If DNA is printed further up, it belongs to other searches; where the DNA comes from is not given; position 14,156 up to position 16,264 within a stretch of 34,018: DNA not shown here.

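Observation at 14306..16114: NCS1-type permease fused to a Rieske [2Fe-2S] domain, translationally coupled to the Tat-dependent alpha1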

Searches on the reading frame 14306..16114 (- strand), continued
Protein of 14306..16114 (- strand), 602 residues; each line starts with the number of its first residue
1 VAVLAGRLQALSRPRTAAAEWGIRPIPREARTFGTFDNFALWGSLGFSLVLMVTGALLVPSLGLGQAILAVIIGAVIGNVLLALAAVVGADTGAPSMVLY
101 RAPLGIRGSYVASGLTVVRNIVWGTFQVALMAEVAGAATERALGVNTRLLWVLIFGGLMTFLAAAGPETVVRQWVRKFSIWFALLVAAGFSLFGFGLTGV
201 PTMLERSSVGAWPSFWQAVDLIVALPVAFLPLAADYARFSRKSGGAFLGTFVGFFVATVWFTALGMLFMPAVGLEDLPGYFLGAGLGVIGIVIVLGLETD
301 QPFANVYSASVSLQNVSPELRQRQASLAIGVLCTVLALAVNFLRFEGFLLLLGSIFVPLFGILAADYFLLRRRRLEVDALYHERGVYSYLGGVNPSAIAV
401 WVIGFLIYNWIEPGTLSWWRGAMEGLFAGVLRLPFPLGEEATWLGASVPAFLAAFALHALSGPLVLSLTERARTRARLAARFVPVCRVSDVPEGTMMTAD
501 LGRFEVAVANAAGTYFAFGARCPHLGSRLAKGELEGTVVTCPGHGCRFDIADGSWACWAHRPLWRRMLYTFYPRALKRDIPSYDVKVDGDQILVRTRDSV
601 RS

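Call 15: find_related_loci(query=A1, collection=genome_contigs, flank=10000)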
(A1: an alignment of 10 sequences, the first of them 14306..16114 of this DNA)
Query A1 (602 aa) in genome_contigs; peptide patterns used: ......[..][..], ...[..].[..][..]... (x = any residue, [..] = any of these).
477 stretches matched a pattern; 53 encode a relative of the query (tblastn E <= 1e-3); 53 distinct loci.
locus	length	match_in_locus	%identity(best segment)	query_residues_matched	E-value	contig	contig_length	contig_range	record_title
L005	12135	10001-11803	91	1-601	0e+0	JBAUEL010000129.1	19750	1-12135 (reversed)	MAG: Dehalococcoidia bacterium isolate MFD13097_ilm_asm_bin20 k127_211146, whole genome shotgun sequence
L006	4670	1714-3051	65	16-460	0e+0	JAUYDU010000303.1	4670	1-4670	MAG: Chloroflexota bacterium isolate C20_metabat.bin.54_sub C20_k141_506318, whole genome shotgun sequence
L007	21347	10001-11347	63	16-463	1e-176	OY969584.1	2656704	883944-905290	MAG: uncultured Chloroflexia bacterium isolate MFD01299.bin.c.4 genome assembly, chromosome: 1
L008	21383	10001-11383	60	6-462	7e-167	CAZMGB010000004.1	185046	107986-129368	MAG TPA_asm: uncultured Dehalococcoidia bacterium isolate SRP323688_co1_256 genome assembly, contig: NODE_140_length_185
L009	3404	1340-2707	57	7-462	3e-174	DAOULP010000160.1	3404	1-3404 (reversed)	MAG TPA_asm: Dehalococcoidia bacterium isolate W31_46 k127_752077, whole genome shotgun sequence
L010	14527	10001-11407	55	7-480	6e-164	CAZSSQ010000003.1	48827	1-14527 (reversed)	MAG TPA_asm: uncultured Dehalococcoidia bacterium isolate binchicken_co89_553 genome assembly, contig: NODE_889_length_4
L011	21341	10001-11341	46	7-460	1e-116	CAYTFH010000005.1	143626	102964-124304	MAG TPA_asm: uncultured bacterium isolate binchicken_co30_114 genome assembly, contig: NODE_131_length_143626_cov_106.65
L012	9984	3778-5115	46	8-460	3e-112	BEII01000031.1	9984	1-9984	Bacterium HR32 DNA, contig: NODE_1984_31, isolate: HRbin32, whole genome shotgun sequence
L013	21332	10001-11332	46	8-458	6e-112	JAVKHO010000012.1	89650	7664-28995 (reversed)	MAG: Candidatus Tepidifontimicrobium thermophilum isolate HHBFW-2_201803_bins_14 HHBFW-2_201803_bins_14_scaffold_12, who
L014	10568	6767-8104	45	8-460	1e-111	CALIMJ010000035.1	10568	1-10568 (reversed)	MAG: uncultured bacterium isolate S1_Bin_METABAT__12_1 genome assembly, contig: c_000000037752, whole genome shotgun seq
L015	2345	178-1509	48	8-452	4e-117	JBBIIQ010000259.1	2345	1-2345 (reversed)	MAG: Armatimonadota bacterium isolate PGS172224_bin_142 NODE_39294_length_2345_cov_4.674236, whole genome shotgun sequen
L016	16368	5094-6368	44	16-467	4e-106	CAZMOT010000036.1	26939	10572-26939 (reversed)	MAG TPA_asm: uncultured Anaerolineales bacterium isolate SRP068000_co2_90 genome assembly, contig: NODE_1018_length_2693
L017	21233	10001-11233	43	3-412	3e-103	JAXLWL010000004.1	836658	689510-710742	MAG: Anaerolineae bacterium isolate STL-CHL22 C3.160.fa-4, whole genome shotgun sequence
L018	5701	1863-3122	44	17-458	6e-103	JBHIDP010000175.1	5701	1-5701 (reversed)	MAG: Anaerolineae bacterium isolate b3.sp3_bin.44 NODE_5966_length_5701_cov_19.447751, whole genome shotgun sequence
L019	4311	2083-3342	46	17-464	4e-103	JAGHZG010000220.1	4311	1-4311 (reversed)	MAG: Chloroflexota bacterium isolate 626A.7 NODE_2787_length_4311_cov_4.997415, whole genome shotgun sequence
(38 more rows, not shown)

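Call 33: predict_structure(alignment_id=A2)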
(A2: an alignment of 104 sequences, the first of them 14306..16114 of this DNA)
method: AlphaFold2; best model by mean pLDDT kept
length: 602 residues; sequences in the alignment: 104
mean_pLDDT: 89.6   pTM: 0.86
mean pLDDT of the five models: 89.6, 88.3, 84.5, 83.4, 83.2
residues with pLDDT >= 90: 415; 70-90: 139; 50-70: 39; < 50: 9
segments of 3 or more residues with pLDDT < 50: 572-577
pLDDT, mean of each block of 10 residues (from residue 1): 80 61 92 97 95 93 95 98 98 97 97 96 94 92 94 97 94 94 94 86 83 94 95 96 98 98 91 79 77 91 96 96 96 96 80 95 98 96 90 96 98 93 98 95 95 98 91 86 94 92 87 89 75 81 80 61 60 50 90 83 40
secondary structure, 60 per line:
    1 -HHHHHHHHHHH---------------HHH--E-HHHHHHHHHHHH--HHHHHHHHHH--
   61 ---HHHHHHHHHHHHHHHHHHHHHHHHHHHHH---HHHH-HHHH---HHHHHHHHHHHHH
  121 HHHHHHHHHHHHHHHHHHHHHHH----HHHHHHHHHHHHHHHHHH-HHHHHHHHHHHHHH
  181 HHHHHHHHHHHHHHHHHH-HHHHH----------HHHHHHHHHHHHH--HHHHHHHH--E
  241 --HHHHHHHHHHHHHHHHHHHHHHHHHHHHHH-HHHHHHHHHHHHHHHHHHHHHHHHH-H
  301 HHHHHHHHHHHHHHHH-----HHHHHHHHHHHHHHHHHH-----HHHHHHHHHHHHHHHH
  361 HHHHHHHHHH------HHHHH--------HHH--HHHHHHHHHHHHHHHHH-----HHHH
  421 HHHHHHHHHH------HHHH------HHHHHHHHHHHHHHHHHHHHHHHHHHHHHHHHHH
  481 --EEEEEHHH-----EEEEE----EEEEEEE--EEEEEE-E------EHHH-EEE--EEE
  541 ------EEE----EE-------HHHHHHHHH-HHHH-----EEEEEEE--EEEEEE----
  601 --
elements in order: H2-12 H35-46 H49-58 H64-92 H96-99 H101-104 H108-143 H148-165 H167-198 H200-204 H215-227 H230-237 H243-272 H274-298 H300-316 H322-339 H345-370 H377-381 H395-411 H417-430 H437-440 H447-480 E483-487 E496-500 E505-511 E514-519 E533-535 E538-540 E547-549 H563-571 H573-576 E582-588 E591-596
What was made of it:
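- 14708..16114 (-): NCS1 / LeuT-fold permease body, residues 1-469, with 12 transmembrane helices. The Pfam Transp_cyt_pur match covers residues 25-411 (14882-16042). AlphaFold model with pLDDT 89.6 (call 33).
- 14672..14776 (-): TM12 and its helical cytoplasmic extension, residues 447-481. This includes the basic linker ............, which is the fusion junction. The model shows one continuous helix over residues 447-480 with pLDDT 86-98 (call 33).
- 14372..14449 (-): Insertion of about 25 residues in the Rieske fold, residues 556-581 (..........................). It is a hallmark of the Rieske subfamily of about 116-121 aa from which the domain came. Model confidence here is low, pLDDT 50-61 (call 33).
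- On NCS1 transporters (Pfam PF02133; TC 2.A.39): The AlphaFold model has pLDDT 89.6 and pTM 0.86 and shows 12 long helices (call 33).
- The AlphaFold model has 12 helices, and helix 447-480 leads straight into the Rieske domain (call 33). The domain is rigidly joined to TM12 at the cytoplasmic face (call 33).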

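Call 40: fold_search(model_id=the predicted structure, library=pdb)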
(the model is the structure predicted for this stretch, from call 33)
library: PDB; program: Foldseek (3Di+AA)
matches with E <= 10: 680; with E <= 0.001: 124
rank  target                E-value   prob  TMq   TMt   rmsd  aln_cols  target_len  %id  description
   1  7qoa_B                8.1e-14  1.00  0.59  0.87   3.1       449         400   22  Structure of CodB, a cytosine transporter in an outward-facing conformation (released 2022-07-13)
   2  4d1a                  2.2e-13  1.00  0.63  0.82   3.2       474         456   19  STRUCTURE OF MHP1, A NUCLEOBASE-CATION-SYMPORT-1 FAMILY TRANSPORTER, IN A CLOSED CONFORMATION WITH INDOLYLMETHYL-HYDANTO (released 2014-07-02)
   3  7qoa_A                4.3e-13  1.00  0.60  0.88   3.1       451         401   22  Structure of CodB, a cytosine transporter in an outward-facing conformation (released 2022-07-13)
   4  2jln                  4.0e-12  1.00  0.60  0.77   4.1       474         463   20  Structure of Mhp1, a nucleobase-cation-symport-1 family transporter (released 2008-10-28)
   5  2x79                  7.4e-12  1.00  0.59  0.74   4.3       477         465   20  Inward facing conformation of Mhp1 (released 2010-05-05)
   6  5bok                  2.6e-06  1.00  0.16  0.88   2.4       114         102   25  Ferredoxin component of 3-nitrotoluene dioxygenase from Diaphorobacter sp. strain DS2 (released 2016-07-27)
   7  3dqy                  8.9e-06  1.00  0.16  0.84   2.0       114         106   25  Crystal structure of Toluene 2,3-Dioxygenase Ferredoxin (released 2009-03-10)
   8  3ob6_A                1.1e-05  1.00  0.43  0.57   9.9       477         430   15  Structure of AdiC(N101A) in the open-to-out Arg+ bound conformation (released 2011-03-16)
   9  1fqt_A                1.1e-05  1.00  0.16  0.83   2.0       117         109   26  CRYSTAL STRUCTURE OF THE RIESKE-TYPE FERREDOXIN ASSOCIATED WITH BIPHENYL DIOXYGENASE (released 2001-01-03)
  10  3ob6_B                1.4e-05  1.00  0.44  0.59   9.6       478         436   15  Structure of AdiC(N101A) in the open-to-out Arg+ bound conformation (released 2011-03-16)
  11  2de5_D                1.5e-05  1.00  0.16  0.85   2.7       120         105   22  Crystal structure of the electron transfer complex between oxygenase and ferredoxin in carbazole 1,9a-dioxygenase (released 2006-12-05)
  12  3gce                  1.7e-05  1.00  0.16  0.85   2.4       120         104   23  Ferredoxin of carbazole 1,9a-dioxygenase from Nocardioides aromaticivorans IC177 (released 2009-09-15)
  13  7smp_B                1.7e-05  1.00  0.46  0.35  10.9       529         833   10  CryoEM structure of NKCC1 Bu-I (released 2022-09-28)
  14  2e4q_C                1.8e-05  1.00  0.16  0.85   1.8       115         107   24  Crystal structure of BphA3 (reduced form) (released 2007-10-16)
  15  7bui_E                1.8e-05  1.00  0.16  0.81   2.3       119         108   23  Complex of reduced oxygenase and oxidized ferredoxin in carbazole 1,9a- dioxygenase (released 2021-04-07)
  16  2qpz                  1.9e-05  1.00  0.16  0.88   2.4       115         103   23  Naphthalene 1,2-dioxygenase Rieske ferredoxin (released 2008-09-02)
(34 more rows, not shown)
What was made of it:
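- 14708..16114 (-): Foldseek against CodB gives TM-score 0.87-0.88 normalised to the target, and against Mhp1 0.82 (call 40).
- On NCS1 transporters (Pfam PF02133; TC 2.A.39): Foldseek gives CodB 7qoa E 8e-14 with TM-score 0.87 normalised to the target, and Mhp1 4d1a with 0.82 (call 40).
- On Rieske [2Fe-2S] ferredoxin-type domain (PF00355): Foldseek matches to 5bok, 3dqy, 1fqt and 2qpz give TM-scores of 0.83-0.88 normalised to the target, with rmsd 2.0-2.4 A (call 40).
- Closest known: Mhp1. Same: Foldseek TM-scores normalised to the target are 0.82-0.88 (call 40).
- From general knowledge, C-terminal cytoplasmic regulatory domains are common in this transporter superfold (BetP, NKCC; NKCC1 appears among the fold hits in call 40).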

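Call 52: find_related_loci(query=A1, collection=metagenome_contigs, flank=6000)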
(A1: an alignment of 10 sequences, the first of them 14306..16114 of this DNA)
Query A1 (602 aa) in metagenome_contigs; peptide patterns used: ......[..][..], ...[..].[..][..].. (x = any residue, [..] = any of these).
600 stretches matched a pattern (row limit reached: there are more); 116 encode a relative of the query (tblastn E <= 1e-3); the best 80 are kept; 80 distinct loci.
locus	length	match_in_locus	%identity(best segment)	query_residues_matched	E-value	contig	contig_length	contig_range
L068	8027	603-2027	59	16-497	1e-169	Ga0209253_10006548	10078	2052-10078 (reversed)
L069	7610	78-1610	56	16-524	2e-169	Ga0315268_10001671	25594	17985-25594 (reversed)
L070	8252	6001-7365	60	10-462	4e-169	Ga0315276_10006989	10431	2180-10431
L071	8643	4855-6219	60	10-462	3e-169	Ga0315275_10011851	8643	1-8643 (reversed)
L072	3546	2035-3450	59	10-487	5e-176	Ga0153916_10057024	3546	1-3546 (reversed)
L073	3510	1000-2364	61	10-462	5e-174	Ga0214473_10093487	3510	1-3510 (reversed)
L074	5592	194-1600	57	7-480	2e-168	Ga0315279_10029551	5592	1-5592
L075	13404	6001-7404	57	7-480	9e-166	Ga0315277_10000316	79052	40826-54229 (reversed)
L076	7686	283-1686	57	7-480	8e-166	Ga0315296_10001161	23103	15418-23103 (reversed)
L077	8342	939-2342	56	7-480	1e-164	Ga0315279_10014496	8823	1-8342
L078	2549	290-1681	57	7-476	5e-174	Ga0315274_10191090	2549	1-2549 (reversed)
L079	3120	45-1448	56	7-480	8e-172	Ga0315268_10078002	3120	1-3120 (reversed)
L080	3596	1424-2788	57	7-460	4e-167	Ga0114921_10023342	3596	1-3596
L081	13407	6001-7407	55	7-480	3e-158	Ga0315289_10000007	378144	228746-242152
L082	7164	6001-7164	59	16-402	5e-139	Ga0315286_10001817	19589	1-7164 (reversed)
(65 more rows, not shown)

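Call 61: list_cluster_members(proteins=[P0001, P0003, P0121, P0291])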
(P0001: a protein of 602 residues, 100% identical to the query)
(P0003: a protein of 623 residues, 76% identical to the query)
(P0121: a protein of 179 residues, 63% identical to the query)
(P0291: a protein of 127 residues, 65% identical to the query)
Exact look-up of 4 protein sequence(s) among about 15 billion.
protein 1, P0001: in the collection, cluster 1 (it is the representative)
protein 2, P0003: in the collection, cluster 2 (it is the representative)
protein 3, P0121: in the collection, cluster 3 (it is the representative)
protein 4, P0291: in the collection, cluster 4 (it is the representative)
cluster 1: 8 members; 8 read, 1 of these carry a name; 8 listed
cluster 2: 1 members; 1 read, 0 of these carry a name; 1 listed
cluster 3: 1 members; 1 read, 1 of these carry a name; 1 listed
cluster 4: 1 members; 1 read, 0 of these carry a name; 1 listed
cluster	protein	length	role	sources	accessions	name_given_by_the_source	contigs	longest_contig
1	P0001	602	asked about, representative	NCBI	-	-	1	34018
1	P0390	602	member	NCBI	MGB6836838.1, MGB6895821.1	MAG: cytosine permease [Dehalococcoidia bacterium]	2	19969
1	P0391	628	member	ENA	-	-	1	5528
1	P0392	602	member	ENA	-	-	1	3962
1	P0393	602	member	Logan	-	-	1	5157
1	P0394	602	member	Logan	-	-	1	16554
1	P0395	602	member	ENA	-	-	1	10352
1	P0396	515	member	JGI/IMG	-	-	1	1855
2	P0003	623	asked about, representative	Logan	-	-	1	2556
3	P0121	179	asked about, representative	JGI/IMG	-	nitrite reductase/ring-hydroxylating ferredoxin subunit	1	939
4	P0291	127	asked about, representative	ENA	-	-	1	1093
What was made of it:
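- Checked: Seven further members of the 90% cluster, from NCBI, ENA, Logan and JGI (call 61).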

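Call 64: search_protein_families(library=pfam, proteins=[L007:9299-9961:+], max_evalue=1)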
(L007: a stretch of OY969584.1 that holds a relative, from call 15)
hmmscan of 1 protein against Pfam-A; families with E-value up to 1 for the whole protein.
L007:9299-9961:+ (220 aa): 4 families
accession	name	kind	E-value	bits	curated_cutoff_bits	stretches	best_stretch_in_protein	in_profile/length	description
PF04305.20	DUF455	-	0.0013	18.8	34.3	0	160-187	176-203/247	Protein of unknown function (DUF455)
PF11266.14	Ald_deCOase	-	0.0032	17.8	28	1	140-205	101-167/218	Long-chain fatty aldehyde decarbonylase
PF13794.12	MiaE_2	-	0.016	15.4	25.2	1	40-176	5-132/185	tRNA-(MS[2]IO[6]A)-hydroxylase (MiaE)-like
PF17891.6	FluMu_N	-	0.076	13.2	25.8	1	147-177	14-44/49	Mu-like prophage FluMu N-terminal domain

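Call 70: search_protein_families(library=ncbifam, proteins=[L007:9299-9961:+], max_evalue=1)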
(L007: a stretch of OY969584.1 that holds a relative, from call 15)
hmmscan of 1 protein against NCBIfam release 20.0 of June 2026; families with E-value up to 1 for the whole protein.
L007:9299-9961:+ (220 aa): 2 families
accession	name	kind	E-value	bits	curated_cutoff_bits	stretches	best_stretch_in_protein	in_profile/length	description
TIGR04059.1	Ald_deCOase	equivalog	0.0044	17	222.65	1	140-205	102-168/220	aldehyde oxygenase (deformylating)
NF006200.0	PRK08326.1-3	equivalog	0.01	15.1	194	1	43-191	70-230/321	R2-like ligand-binding oxidase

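Call 71: search_solved_structures(query=L007:9299-9961:+, max_evalue=10)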
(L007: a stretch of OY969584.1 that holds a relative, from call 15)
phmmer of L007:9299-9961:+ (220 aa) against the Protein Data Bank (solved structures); distinct sequences matched with E-value up to 10: 22.
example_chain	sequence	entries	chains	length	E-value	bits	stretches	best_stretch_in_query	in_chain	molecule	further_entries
5k52_A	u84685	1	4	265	0.008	18.9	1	137-209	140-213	Aldehyde decarbonylase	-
4kvr_A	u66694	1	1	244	0.013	18.2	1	78-197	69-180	Aldehyde decarbonylase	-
2oc5_A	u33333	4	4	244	0.017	17.8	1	110-197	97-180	Hypothetical protein | Aldehyde decarbonylase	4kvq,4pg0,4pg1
4pgi_A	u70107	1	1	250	0.019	17.7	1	118-199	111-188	Aldehyde decarbonylase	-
4rc7_A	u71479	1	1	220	0.019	17.7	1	137-213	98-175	Aldehyde decarbonylase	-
4rc7_B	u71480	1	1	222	0.02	17.7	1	137-213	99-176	Aldehyde decarbonylase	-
4pgk_A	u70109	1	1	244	0.021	17.6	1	118-203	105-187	Aldehyde decarbonylase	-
4tw3_A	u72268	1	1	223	0.023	17.4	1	118-198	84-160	Aldehyde decarbonylase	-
4z5s_A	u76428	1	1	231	0.026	17.2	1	136-210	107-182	Aldehyde decarbonylase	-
4rc5_A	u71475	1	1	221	0.028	17.2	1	137-213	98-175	Aldehyde decarbonylase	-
4rc5_B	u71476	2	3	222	0.028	17.1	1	137-213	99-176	Aldehyde decarbonylase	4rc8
4quw_A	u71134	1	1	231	0.03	17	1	137-213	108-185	Aldehyde decarbonylase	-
6jzu_B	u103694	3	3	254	0.037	16.7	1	137-213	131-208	Aldehyde decarbonylase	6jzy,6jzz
5k53_A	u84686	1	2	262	0.068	15.9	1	138-213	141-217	aldehyde deformylating oxygenase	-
4rc6_B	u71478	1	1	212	0.09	15.5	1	137-213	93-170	Aldehyde decarbonylase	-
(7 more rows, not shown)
